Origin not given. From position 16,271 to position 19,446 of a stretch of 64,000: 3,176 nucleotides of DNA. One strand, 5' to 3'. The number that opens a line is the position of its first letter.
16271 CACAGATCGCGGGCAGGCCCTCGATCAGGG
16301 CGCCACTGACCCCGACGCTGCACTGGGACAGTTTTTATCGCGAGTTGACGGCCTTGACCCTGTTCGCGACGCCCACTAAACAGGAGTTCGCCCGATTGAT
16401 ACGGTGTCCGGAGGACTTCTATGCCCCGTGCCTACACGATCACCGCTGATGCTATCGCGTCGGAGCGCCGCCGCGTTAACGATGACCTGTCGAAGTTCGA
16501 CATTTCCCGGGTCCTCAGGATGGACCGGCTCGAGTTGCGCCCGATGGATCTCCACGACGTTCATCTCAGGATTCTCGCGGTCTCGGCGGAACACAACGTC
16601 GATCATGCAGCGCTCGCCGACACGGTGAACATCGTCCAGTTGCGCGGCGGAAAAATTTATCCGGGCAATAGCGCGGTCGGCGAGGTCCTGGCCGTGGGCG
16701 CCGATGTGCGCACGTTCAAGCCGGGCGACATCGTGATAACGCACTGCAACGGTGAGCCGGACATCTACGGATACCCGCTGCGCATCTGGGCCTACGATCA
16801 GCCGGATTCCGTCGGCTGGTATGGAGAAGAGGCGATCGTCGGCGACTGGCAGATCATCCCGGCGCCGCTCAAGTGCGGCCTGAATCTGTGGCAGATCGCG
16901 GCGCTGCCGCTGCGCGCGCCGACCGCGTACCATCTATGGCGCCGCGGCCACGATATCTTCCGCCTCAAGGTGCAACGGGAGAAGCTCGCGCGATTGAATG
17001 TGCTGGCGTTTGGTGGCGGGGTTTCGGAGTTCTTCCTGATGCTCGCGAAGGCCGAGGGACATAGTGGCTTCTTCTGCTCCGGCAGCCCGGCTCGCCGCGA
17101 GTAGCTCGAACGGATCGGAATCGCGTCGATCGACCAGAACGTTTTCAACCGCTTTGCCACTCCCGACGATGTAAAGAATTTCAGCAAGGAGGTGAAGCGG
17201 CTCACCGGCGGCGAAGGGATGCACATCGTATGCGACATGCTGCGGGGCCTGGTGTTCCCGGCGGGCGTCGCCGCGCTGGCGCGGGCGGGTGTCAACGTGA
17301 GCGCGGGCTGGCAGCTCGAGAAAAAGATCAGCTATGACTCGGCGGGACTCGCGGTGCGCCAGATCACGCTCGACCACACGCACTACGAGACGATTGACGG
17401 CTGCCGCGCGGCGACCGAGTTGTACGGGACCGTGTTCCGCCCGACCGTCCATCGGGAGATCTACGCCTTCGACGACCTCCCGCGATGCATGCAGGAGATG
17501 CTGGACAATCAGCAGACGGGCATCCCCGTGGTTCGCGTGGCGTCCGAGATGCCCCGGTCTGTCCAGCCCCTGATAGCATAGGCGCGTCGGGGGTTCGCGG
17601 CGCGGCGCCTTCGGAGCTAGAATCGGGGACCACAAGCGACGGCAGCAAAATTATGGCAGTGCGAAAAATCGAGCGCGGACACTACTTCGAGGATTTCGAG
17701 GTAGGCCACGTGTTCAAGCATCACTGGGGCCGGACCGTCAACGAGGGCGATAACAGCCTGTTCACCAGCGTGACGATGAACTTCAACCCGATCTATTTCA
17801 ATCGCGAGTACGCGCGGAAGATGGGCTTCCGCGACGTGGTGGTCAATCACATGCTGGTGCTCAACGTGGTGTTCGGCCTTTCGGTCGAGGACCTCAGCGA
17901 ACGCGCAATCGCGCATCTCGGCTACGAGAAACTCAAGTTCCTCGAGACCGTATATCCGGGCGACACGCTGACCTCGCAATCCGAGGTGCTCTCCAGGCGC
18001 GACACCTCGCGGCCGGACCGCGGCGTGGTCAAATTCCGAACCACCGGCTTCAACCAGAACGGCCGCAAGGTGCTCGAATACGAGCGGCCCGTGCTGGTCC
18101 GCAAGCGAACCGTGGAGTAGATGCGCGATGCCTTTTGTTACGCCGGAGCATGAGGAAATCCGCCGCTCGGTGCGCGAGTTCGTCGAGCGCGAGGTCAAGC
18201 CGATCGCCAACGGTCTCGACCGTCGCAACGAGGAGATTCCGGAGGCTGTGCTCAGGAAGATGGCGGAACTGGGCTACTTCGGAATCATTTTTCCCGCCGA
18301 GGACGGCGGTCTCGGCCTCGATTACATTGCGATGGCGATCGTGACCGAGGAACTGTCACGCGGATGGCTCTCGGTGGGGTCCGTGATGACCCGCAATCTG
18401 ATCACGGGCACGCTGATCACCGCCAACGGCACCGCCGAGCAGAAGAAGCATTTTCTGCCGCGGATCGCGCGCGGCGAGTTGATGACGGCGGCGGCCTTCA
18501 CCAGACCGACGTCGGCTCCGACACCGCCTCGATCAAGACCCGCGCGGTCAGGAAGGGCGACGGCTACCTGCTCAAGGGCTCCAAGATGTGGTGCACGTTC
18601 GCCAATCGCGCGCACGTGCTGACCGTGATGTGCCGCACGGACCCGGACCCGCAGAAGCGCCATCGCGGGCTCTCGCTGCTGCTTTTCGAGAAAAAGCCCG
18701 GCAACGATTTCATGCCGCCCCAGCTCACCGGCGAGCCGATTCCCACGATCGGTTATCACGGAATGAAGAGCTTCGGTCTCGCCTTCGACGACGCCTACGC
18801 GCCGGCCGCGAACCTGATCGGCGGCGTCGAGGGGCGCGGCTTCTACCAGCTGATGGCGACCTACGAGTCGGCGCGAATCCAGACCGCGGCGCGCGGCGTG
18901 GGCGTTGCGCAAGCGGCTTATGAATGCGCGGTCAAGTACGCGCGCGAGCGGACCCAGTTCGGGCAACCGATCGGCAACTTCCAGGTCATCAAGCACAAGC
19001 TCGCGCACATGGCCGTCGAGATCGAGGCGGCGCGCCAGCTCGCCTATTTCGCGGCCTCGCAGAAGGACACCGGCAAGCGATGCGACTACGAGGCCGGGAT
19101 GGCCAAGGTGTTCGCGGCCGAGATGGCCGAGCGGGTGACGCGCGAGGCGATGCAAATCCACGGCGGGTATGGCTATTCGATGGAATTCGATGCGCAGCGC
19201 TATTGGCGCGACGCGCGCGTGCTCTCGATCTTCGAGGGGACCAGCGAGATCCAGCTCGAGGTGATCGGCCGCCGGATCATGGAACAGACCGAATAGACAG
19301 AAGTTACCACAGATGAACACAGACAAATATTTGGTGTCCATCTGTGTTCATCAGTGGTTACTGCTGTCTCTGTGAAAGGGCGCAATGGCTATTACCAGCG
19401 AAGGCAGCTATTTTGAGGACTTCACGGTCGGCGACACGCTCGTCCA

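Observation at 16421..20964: Compact acyl-CoA cluster: ECR-like reductase, MaoC, ACAD, MaoC, malyl/methylmalyl/citramalyl-CoA-lyase-like enzyme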

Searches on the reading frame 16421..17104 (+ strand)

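Call 5: search_protein_families(library=pfam, proteins=[window:16421-17104:+])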
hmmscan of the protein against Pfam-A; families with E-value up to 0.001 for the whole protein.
window:16421-17104:+ (227 aa): 1 family
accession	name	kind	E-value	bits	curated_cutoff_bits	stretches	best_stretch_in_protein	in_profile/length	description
PF08240.17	ADH_N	-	2.6e-06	28.1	23.5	1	46-149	4-103/104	Alcohol dehydrogenase GroES-like domain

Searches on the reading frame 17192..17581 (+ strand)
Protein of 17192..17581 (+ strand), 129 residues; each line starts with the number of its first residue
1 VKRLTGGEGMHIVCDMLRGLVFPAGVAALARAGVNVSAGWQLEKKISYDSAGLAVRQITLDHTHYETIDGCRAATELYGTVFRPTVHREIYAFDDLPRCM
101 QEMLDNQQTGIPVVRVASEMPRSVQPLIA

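Call 5: search_protein_families(library=pfam, proteins=[window:17192-17581:+])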
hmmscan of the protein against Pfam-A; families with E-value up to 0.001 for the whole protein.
window:17192-17581:+ (129 aa): 1 family
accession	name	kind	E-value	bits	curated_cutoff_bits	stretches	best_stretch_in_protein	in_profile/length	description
PF00107.32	ADH_zinc_N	-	6.8e-05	23.3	31.8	1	1-69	50-118/129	Zinc-binding dehydrogenase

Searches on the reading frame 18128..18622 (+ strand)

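Call 5: search_protein_families(library=pfam, proteins=[window:18128-18622:+])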
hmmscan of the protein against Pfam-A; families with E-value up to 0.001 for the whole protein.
window:18128-18622:+ (164 aa): 1 family
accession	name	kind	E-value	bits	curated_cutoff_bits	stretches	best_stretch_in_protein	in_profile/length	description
PF02771.21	Acyl-CoA_dh_N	-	3.6e-36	124.4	22.9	1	5-117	1-113/113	Acyl-CoA dehydrogenase, N-terminal domain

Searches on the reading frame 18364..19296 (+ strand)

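Call 5: search_protein_families(library=pfam, proteins=[window:18364-19296:+])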
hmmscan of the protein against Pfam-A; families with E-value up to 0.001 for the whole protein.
window:18364-19296:+ (310 aa): 4 families
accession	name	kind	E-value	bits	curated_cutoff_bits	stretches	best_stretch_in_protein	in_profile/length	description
PF00441.29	Acyl-CoA_dh_1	-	3.3e-52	177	22.4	1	157-305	1-149/150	Acyl-CoA dehydrogenase, C-terminal domain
PF08028.16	Acyl-CoA_dh_2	-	1.5e-25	90.5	22.7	1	174-294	3-133/134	Acyl-CoA dehydrogenase, C-terminal domain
PF02770.24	Acyl-CoA_dh_M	-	3.2e-14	53.3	33.3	1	49-143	8-96/97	Acyl-CoA dehydrogenase, middle domain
PF22924.1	ACOX_C_alpha1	-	0.00013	22.3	27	0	246-303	109-166/169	Acyl-CoA oxidase, C-alpha1 domain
